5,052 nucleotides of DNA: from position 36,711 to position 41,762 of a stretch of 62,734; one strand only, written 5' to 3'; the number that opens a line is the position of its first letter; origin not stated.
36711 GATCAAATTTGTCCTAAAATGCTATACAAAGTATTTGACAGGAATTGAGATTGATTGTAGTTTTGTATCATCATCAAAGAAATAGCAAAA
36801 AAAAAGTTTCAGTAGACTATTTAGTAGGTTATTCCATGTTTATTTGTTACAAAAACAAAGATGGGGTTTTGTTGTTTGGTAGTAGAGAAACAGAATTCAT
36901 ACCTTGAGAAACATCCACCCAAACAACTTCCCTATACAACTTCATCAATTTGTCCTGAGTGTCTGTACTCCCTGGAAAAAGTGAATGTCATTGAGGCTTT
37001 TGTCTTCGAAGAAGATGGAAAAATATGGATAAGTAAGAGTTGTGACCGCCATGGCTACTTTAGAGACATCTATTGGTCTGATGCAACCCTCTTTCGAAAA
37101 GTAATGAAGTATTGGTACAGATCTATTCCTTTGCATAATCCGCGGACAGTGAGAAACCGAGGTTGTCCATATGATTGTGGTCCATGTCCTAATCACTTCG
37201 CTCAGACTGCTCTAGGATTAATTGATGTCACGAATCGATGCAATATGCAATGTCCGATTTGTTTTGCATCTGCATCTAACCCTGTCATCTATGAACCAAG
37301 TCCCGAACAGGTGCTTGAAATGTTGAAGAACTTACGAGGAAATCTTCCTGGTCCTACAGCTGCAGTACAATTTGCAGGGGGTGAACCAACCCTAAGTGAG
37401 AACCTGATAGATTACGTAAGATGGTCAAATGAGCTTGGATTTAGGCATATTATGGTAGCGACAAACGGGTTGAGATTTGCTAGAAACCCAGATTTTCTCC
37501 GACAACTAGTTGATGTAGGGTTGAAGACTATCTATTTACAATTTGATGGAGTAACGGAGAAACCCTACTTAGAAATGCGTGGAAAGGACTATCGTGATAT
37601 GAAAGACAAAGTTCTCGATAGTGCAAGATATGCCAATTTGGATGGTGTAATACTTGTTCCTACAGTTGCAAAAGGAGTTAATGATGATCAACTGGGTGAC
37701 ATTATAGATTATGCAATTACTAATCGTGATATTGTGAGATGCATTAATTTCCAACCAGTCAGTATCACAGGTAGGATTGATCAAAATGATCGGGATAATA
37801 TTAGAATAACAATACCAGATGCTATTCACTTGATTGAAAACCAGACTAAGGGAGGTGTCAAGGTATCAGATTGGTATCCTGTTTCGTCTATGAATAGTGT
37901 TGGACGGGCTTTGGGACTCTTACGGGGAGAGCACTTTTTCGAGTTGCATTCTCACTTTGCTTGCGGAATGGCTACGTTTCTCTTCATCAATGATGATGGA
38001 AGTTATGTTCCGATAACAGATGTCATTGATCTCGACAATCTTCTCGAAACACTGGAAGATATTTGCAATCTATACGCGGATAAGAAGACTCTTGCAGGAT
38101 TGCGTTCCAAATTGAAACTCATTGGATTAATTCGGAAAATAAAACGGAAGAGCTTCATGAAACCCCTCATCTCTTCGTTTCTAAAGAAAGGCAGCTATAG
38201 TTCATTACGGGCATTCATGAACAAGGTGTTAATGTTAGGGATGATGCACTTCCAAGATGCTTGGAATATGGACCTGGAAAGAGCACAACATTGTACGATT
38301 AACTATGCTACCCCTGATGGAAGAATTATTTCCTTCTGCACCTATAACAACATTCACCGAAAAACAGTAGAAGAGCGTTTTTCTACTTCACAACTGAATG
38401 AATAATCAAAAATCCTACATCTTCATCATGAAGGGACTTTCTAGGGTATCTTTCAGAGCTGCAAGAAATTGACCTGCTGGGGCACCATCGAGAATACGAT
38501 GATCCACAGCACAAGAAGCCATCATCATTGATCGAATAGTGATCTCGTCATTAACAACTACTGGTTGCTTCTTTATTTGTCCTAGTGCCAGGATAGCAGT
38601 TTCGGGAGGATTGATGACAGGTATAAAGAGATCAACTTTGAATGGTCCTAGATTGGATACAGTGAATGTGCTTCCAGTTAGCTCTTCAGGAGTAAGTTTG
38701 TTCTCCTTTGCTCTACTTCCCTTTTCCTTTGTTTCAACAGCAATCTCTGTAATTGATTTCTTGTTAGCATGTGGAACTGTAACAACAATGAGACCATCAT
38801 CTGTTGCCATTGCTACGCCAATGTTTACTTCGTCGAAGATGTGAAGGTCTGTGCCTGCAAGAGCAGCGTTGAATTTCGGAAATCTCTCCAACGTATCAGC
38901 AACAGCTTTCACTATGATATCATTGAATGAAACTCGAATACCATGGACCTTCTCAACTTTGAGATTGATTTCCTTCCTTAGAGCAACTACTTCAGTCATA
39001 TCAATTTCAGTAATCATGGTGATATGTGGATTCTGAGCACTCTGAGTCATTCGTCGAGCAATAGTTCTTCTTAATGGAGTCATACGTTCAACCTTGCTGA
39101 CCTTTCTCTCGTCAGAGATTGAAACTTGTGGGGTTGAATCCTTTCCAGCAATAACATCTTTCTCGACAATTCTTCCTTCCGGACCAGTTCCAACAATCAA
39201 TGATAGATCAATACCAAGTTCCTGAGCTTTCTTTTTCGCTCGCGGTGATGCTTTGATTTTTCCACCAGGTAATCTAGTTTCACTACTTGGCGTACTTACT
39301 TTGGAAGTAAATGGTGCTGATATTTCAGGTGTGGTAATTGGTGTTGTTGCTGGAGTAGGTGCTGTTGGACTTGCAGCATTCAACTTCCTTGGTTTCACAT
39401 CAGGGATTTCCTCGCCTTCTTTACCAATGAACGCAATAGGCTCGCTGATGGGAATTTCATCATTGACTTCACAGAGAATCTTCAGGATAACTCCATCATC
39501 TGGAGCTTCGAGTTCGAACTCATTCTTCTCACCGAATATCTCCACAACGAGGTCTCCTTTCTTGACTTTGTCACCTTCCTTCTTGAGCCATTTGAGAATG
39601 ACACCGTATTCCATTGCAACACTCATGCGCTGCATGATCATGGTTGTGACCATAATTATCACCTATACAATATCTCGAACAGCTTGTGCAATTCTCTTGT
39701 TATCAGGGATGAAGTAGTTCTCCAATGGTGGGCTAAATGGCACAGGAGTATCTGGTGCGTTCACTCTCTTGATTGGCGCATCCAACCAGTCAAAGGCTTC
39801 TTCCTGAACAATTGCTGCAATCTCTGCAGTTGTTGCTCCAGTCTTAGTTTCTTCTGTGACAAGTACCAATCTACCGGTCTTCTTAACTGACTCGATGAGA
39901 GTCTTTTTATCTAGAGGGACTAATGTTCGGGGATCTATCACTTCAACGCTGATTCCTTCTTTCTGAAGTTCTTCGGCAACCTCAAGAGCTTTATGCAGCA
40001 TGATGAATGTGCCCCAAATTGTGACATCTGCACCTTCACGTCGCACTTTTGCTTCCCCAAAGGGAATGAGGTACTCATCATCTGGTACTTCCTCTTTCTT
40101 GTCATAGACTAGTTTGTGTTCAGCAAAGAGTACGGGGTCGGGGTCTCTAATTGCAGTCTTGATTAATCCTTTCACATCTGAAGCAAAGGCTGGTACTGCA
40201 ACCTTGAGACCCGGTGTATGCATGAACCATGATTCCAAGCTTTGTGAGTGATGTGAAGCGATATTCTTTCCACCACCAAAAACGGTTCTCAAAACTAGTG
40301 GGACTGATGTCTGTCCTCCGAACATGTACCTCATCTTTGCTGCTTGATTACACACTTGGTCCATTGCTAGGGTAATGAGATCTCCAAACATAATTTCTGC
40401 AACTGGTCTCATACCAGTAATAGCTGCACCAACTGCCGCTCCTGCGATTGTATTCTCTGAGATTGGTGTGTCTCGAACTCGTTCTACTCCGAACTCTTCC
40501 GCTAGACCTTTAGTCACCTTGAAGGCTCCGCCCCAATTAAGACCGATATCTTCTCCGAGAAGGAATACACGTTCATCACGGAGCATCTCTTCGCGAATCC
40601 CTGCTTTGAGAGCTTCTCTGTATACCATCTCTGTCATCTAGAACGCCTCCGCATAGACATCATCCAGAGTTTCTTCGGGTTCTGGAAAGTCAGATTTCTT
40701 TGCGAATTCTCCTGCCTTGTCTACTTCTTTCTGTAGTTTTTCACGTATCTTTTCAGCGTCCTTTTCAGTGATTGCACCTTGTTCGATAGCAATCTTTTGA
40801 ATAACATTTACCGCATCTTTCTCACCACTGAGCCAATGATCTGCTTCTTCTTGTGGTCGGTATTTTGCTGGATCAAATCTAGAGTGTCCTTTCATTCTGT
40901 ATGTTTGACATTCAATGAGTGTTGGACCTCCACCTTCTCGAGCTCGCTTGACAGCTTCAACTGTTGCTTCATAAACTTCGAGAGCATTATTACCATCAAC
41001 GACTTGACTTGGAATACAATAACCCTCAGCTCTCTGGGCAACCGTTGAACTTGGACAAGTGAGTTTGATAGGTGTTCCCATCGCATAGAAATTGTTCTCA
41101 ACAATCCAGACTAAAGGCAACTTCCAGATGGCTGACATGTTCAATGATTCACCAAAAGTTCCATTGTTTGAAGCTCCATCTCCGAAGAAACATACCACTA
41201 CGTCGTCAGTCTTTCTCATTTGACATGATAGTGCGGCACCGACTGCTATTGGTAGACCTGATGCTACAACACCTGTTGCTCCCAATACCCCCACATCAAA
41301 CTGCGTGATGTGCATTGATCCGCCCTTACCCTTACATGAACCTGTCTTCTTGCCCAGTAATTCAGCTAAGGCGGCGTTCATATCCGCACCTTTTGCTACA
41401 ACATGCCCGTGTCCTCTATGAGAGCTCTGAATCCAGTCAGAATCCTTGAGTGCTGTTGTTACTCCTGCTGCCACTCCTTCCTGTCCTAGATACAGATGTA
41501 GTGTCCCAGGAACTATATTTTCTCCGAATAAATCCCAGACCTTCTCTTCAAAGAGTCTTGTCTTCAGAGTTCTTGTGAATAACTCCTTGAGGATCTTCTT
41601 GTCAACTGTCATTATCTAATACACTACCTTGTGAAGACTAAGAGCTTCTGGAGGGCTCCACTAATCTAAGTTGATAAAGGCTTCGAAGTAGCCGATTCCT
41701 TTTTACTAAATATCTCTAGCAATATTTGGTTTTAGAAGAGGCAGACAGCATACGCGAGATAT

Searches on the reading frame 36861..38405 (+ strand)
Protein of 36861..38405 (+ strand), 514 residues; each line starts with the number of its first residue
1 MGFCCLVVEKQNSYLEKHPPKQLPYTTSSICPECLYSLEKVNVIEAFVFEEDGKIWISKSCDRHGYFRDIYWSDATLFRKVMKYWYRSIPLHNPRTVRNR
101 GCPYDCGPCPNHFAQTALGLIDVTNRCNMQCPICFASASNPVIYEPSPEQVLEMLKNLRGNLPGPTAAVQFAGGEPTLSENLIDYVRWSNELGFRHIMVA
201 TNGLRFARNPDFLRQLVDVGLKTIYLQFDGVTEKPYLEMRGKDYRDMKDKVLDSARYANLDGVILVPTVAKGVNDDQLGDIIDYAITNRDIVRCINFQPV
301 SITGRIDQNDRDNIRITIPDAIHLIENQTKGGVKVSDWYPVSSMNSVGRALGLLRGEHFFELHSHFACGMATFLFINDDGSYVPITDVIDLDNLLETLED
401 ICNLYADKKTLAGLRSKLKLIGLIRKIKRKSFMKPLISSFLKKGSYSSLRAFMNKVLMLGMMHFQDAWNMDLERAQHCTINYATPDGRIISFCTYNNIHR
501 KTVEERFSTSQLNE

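Call 9: search_protein_families(library=pfam, proteins=[window:36861-38405:+], max_evalue=0.001)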
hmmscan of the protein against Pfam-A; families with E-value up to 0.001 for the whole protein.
window:36861-38405:+ (514 aa): 2 families
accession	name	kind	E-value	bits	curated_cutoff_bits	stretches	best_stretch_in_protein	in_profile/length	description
PF04055.27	Radical_SAM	-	5.6e-23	82.4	29.5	1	123-284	3-165/166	Radical SAM superfamily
PF23545.1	Zn_ribbon_HMPTM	-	6.6e-15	54.8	27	1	25-73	3-45/45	HMPTM N-terminal zinc ribbon domain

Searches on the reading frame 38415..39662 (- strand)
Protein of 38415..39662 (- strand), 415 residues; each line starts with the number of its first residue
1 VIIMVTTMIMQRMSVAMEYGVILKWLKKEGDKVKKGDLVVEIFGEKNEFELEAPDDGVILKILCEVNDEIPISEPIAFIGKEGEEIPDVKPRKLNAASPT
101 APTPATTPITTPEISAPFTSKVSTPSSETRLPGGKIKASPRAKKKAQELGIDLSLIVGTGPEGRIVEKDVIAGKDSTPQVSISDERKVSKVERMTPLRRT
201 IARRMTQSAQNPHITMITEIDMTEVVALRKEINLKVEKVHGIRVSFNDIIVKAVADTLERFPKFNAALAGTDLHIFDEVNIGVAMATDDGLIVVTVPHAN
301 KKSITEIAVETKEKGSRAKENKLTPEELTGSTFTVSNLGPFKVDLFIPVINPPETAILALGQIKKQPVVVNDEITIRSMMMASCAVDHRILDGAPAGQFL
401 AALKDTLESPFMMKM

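Call 9: search_protein_families(library=pfam, proteins=[window:38415-39662:-], max_evalue=0.001)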
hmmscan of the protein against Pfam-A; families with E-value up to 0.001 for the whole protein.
window:38415-39662:- (415 aa): 3 families
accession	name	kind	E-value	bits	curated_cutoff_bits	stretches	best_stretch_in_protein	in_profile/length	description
PF00198.28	2-oxoacid_dh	-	5.8e-78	262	23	1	189-413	4-230/232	2-oxoacid dehydrogenases acyltransferase (catalytic domain)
PF02817.22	E3_binding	-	1.1e-14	54.7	23.7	1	136-170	1-35/36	e3 binding domain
PF00364.28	Biotin_lipoyl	-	3.1e-14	53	22.1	1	11-78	6-72/73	Biotin-requiring enzyme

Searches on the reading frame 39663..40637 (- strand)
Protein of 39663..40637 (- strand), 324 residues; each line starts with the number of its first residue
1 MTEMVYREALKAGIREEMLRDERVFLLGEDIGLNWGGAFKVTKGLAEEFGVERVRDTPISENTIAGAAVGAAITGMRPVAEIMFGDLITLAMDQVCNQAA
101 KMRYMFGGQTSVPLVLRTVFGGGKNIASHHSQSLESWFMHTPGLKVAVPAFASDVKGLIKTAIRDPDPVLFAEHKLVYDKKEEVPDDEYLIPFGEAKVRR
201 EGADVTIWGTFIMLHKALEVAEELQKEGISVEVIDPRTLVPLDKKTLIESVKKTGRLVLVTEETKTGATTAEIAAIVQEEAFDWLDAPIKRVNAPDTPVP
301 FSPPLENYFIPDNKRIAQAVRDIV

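Call 9: search_protein_families(library=pfam, proteins=[window:39663-40637:-], max_evalue=0.001)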
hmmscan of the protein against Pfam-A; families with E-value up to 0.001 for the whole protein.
window:39663-40637:- (324 aa): 2 families
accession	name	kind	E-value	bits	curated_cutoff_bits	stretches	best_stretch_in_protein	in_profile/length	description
PF02779.29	Transket_pyr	-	2.3e-41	141.8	27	1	4-178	3-172/174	Transketolase, pyrimidine binding domain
PF02780.25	Transketolase_C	-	7.7e-40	136.1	25.9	1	194-316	1-124/124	Transketolase, C-terminal domain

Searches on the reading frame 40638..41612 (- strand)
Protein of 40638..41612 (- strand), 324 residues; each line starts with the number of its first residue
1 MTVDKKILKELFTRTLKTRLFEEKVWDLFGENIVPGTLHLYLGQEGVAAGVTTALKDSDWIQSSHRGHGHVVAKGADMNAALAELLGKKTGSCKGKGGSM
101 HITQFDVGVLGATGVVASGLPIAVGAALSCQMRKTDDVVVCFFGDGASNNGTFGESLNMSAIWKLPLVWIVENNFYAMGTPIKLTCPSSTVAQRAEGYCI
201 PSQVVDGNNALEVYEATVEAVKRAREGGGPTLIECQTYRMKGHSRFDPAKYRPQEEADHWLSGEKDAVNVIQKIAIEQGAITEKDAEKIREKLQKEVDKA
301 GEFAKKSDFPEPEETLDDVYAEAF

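Call 9: search_protein_families(library=pfam, proteins=[window:40638-41612:-], max_evalue=0.001)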
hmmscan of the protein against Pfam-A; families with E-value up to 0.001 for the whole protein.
window:40638-41612:- (324 aa): 2 families
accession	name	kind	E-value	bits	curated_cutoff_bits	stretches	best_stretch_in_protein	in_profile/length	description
PF00676.26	E1_dh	-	2.6e-78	263.5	22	1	18-313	7-300/300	Dehydrogenase E1 component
PF02775.26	TPP_enzyme_C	-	3.9e-07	30.4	21.9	1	112-235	26-151/151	Thiamine pyrophosphate enzyme, C-terminal TPP binding domain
